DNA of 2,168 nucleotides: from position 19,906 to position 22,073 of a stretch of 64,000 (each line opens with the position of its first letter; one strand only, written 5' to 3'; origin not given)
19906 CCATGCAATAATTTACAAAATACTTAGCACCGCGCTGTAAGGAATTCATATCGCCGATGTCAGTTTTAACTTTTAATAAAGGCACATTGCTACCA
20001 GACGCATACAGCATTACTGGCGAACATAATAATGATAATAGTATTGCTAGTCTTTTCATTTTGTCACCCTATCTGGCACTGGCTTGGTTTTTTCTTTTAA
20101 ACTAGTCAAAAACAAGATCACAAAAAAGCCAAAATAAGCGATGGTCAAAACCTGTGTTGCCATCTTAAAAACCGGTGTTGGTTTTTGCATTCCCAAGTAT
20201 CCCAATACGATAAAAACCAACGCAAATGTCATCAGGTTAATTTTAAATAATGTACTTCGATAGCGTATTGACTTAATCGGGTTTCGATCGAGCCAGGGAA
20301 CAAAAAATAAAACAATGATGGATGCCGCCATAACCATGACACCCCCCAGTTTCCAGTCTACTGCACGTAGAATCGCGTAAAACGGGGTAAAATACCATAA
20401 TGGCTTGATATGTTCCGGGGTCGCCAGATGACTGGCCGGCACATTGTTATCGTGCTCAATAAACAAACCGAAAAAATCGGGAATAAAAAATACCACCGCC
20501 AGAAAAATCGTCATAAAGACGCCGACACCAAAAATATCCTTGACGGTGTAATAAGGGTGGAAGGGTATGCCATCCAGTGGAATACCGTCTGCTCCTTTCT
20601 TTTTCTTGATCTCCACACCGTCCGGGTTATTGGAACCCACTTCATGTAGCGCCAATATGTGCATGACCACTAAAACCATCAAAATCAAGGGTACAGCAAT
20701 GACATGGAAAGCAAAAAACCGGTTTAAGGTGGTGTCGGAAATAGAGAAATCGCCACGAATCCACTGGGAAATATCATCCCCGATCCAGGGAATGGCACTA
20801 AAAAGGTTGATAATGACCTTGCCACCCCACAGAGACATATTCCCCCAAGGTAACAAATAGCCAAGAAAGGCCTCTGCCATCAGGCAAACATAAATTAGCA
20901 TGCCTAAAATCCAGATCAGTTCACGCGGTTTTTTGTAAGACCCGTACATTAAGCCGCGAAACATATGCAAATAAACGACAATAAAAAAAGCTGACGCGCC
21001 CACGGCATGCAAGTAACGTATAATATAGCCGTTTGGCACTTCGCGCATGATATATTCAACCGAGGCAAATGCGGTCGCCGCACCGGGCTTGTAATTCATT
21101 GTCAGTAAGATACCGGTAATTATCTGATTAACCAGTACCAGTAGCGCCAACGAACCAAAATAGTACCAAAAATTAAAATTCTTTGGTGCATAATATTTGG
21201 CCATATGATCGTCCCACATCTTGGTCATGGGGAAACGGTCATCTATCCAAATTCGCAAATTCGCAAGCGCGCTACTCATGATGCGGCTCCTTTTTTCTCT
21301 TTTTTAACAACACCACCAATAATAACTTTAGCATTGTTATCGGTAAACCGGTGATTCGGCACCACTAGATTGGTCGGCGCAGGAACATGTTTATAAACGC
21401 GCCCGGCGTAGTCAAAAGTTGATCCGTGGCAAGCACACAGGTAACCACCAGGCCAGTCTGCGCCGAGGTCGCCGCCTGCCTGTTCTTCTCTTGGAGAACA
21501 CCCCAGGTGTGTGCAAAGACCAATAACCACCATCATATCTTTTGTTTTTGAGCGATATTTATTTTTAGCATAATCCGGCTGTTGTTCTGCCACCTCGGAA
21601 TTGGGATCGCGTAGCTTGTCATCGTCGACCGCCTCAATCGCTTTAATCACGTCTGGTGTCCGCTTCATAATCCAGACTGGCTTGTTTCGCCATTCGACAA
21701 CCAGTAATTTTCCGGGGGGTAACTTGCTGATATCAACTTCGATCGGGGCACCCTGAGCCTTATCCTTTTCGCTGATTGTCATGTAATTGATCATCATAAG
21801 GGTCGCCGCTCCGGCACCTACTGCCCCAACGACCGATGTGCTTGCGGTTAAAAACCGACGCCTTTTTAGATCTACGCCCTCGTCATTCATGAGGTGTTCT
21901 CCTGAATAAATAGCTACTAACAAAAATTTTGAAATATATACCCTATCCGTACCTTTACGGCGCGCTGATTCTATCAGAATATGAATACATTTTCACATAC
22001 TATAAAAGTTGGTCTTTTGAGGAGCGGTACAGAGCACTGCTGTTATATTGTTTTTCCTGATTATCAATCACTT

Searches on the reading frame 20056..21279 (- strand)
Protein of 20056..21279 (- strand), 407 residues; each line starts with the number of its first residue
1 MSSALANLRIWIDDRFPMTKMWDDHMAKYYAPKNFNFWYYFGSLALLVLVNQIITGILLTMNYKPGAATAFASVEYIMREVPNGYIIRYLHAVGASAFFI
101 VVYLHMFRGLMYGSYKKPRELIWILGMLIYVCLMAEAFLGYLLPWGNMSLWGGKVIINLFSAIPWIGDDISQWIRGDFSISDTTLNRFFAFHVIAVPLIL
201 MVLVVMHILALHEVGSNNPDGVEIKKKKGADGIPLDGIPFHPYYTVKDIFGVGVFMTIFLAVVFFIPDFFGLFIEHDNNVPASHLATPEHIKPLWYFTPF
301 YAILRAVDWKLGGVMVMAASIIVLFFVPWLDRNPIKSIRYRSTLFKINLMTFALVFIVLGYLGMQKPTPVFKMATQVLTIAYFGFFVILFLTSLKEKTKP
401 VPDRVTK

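Call 10: search_protein_families(library=ncbifam, proteins=[window:20056-21279:-])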
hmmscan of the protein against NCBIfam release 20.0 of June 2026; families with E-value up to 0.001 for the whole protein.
window:20056-21279:- (407 aa): 5 families
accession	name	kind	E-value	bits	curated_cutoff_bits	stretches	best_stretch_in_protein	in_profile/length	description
NF002990.0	PRK03735.1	subfamily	2.9e-55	187.4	325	1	9-216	6-219/223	cytochrome b6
NF040969.1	cytb_ExtP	equivalog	2.5e-50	171.2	290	1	33-213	19-199/205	selenite/tellurite reduction operon b-type cytochrome ExtP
NF050120.1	bc1_QcrB_actin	exception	1.9e-27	96.3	500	1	11-268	1-262/458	cytochrome bc1 complex cytochrome b subunit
NF041076.1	cyt_b_SoxC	equivalog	1.1e-25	90.5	740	1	35-397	24-393/542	proton pump complex cytochrome B SoxC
TIGR01156.1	cytb6_f_IV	equivalog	1.1e-07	31.8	127.05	1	280-371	64-152/160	cytochrome b6-f complex subunit IV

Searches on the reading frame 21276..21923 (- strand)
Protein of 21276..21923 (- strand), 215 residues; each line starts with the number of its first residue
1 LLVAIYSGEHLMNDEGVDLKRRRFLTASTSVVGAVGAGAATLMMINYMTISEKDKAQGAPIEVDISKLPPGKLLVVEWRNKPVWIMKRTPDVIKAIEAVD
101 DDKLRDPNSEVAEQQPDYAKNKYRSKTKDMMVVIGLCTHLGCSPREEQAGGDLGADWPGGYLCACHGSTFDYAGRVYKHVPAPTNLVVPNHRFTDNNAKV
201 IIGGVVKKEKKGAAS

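Call 10: search_protein_families(library=ncbifam, proteins=[window:21276-21923:-])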
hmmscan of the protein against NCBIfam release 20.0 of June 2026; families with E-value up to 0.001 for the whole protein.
window:21276-21923:- (215 aa): 3 families
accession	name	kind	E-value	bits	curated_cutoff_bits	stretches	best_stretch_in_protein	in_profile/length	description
TIGR01416.1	Rieske_proteo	equivalog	9.3e-62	208.1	97.4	1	20-202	2-175/176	ubiquinol-cytochrome c reductase iron-sulfur subunit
NF045928.1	Cytb6fFeSPetC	equivalog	1e-08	34.8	250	1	127-198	98-160/179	cytochrome b6-f complex iron-sulfur subunit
NF010001.0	PRK13474.1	subfamily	5.3e-08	32.4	154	1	131-197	101-158/178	cytochrome b6-f complex iron-sulfur subunit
